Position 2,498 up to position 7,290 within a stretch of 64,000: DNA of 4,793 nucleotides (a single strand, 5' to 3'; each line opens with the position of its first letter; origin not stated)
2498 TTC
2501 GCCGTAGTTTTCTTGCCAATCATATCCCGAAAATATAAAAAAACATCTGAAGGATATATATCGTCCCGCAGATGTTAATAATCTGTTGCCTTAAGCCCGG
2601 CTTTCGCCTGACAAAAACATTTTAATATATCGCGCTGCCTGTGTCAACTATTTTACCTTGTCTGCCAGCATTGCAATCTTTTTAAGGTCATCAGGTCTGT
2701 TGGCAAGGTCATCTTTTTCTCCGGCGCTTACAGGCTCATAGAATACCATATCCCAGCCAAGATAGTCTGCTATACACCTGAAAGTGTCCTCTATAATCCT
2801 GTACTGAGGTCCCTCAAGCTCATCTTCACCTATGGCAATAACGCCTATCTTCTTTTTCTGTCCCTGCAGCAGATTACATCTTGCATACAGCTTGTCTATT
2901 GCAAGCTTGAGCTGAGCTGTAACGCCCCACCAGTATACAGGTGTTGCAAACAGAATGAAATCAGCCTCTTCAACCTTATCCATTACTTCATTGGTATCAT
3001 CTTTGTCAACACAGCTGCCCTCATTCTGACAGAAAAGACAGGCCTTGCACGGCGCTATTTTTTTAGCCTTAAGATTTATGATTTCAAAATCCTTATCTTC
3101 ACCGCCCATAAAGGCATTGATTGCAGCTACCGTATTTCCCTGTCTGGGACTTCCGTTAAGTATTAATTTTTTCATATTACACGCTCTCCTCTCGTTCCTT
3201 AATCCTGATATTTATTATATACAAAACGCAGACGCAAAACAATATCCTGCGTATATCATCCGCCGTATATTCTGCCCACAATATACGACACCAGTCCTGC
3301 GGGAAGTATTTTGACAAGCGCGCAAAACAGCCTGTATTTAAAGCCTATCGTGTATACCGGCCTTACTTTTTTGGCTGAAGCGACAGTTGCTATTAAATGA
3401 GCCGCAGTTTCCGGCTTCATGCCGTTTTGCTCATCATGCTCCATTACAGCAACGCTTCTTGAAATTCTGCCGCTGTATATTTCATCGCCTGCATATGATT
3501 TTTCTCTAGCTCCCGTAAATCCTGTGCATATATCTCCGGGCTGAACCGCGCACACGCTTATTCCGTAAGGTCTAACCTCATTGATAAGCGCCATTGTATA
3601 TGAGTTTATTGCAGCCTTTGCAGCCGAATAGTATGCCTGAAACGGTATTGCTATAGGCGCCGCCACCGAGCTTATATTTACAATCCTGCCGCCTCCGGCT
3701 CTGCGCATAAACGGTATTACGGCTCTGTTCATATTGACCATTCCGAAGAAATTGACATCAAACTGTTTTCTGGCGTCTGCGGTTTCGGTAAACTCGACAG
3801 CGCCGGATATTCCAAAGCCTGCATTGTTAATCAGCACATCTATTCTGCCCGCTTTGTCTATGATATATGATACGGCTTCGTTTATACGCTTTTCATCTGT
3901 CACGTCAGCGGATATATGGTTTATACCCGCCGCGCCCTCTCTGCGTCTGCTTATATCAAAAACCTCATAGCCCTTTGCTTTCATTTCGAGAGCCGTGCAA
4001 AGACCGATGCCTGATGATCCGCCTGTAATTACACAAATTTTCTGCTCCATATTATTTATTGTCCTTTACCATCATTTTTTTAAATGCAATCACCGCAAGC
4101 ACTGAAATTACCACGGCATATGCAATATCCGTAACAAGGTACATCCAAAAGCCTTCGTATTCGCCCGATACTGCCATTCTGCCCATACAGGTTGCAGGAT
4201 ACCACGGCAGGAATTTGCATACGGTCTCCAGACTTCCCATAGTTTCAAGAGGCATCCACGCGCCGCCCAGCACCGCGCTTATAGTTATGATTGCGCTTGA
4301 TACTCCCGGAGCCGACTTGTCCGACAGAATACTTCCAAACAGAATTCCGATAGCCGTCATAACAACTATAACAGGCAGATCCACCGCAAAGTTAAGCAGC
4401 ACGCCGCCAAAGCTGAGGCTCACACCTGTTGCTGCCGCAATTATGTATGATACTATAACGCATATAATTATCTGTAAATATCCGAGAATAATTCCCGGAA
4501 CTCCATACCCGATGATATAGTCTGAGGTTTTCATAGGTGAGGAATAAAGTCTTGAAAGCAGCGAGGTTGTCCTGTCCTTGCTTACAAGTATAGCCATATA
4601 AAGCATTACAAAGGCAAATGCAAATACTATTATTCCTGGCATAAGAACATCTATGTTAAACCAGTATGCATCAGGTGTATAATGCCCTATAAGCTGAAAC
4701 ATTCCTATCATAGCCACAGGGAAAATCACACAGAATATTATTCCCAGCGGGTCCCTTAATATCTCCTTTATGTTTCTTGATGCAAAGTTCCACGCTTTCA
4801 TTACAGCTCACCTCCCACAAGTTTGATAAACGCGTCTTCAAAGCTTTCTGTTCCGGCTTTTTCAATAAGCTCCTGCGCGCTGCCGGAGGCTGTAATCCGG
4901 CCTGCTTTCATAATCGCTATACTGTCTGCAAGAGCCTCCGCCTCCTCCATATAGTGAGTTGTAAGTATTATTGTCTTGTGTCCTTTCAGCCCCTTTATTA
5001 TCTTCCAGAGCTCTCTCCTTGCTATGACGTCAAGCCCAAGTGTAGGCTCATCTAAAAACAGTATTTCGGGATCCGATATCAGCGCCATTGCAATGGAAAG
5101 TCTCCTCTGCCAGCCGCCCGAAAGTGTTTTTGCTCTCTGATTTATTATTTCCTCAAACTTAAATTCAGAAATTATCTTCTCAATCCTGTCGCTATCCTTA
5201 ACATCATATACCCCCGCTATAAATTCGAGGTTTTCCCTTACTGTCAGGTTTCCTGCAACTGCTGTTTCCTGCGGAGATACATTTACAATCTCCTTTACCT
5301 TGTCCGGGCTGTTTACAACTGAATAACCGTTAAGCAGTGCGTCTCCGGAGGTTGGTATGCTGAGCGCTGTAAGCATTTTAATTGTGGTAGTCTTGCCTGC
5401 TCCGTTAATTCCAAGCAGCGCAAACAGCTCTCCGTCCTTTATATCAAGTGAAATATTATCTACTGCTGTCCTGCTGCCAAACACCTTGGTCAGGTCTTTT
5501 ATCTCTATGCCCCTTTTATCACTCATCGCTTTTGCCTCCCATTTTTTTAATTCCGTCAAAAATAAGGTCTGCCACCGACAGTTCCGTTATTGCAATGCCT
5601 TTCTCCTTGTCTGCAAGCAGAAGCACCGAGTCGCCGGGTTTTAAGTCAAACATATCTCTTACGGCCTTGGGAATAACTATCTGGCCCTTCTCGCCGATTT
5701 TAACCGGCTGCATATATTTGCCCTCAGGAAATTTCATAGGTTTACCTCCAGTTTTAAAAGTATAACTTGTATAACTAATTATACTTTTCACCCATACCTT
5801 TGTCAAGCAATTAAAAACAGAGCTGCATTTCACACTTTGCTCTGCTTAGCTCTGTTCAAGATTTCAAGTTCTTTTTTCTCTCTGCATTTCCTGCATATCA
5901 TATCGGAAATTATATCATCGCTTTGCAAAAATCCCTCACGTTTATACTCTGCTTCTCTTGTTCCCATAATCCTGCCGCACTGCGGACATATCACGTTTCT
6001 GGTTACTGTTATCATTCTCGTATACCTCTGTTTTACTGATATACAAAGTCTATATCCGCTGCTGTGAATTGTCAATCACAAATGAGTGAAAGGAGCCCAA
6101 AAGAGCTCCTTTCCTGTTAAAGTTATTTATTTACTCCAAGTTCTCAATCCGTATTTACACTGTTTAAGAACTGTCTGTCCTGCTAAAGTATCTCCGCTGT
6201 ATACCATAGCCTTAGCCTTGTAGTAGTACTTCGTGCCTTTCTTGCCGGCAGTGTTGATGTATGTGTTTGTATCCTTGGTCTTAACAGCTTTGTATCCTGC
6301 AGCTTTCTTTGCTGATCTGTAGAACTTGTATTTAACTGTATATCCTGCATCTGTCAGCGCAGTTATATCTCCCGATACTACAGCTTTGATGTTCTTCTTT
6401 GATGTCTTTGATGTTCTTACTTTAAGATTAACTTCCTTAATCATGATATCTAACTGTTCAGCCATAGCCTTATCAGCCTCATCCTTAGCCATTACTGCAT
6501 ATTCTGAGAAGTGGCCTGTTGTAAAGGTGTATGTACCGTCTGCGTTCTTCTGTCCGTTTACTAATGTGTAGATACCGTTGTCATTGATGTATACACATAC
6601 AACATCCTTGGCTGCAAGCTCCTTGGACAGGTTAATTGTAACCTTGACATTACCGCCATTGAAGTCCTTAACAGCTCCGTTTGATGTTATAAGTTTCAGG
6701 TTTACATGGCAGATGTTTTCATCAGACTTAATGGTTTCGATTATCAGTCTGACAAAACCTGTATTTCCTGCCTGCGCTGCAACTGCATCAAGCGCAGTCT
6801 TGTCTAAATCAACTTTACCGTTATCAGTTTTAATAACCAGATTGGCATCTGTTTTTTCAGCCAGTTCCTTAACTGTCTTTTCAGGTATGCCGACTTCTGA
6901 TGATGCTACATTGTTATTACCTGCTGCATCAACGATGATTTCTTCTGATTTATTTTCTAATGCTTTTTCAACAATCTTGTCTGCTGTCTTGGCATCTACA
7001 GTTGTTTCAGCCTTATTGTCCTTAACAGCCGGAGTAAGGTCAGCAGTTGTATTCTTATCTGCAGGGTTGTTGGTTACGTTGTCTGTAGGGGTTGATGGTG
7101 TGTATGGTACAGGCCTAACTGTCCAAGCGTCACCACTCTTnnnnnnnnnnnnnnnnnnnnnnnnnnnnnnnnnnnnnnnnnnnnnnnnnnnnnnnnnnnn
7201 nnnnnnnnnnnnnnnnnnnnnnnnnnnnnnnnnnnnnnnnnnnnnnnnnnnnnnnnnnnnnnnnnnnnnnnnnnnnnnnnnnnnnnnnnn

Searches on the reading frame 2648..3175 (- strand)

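Call 6: search_protein_families(library=pfam, proteins=[window:2648-3175:-], max_evalue=0.01)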
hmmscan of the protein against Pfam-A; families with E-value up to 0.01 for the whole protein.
window:2648-3175:- (175 aa): 2 families
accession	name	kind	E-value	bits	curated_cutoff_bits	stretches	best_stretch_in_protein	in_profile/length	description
PF03358.20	FMN_red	-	1.9e-19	70.2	24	1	1-116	1-115/152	NADPH-dependent FMN reductase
PF02525.22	Flavodoxin_2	-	1.9e-11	44.5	27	1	1-142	1-168/198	Flavodoxin-like fold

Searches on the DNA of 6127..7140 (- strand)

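Call 14: search_rna_families(sources=[L001, L002, L003], threshold=gathering)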
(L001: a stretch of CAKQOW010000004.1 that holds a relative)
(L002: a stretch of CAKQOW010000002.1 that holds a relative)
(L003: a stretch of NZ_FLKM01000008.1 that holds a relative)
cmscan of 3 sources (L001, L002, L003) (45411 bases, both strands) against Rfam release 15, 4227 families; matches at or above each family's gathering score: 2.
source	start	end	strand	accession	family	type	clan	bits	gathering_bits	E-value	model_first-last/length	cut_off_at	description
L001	11137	11223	+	RF01051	c-di-GMP-I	Cis-reg; riboswitch;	CL00126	66.8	35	4.9e-11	1-87/87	no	c-di-GMP-I riboswitch aptamer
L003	4129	4210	+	RF01051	c-di-GMP-I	Cis-reg; riboswitch;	CL00126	54.5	35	5e-08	1-87/87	no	c-di-GMP-I riboswitch aptamer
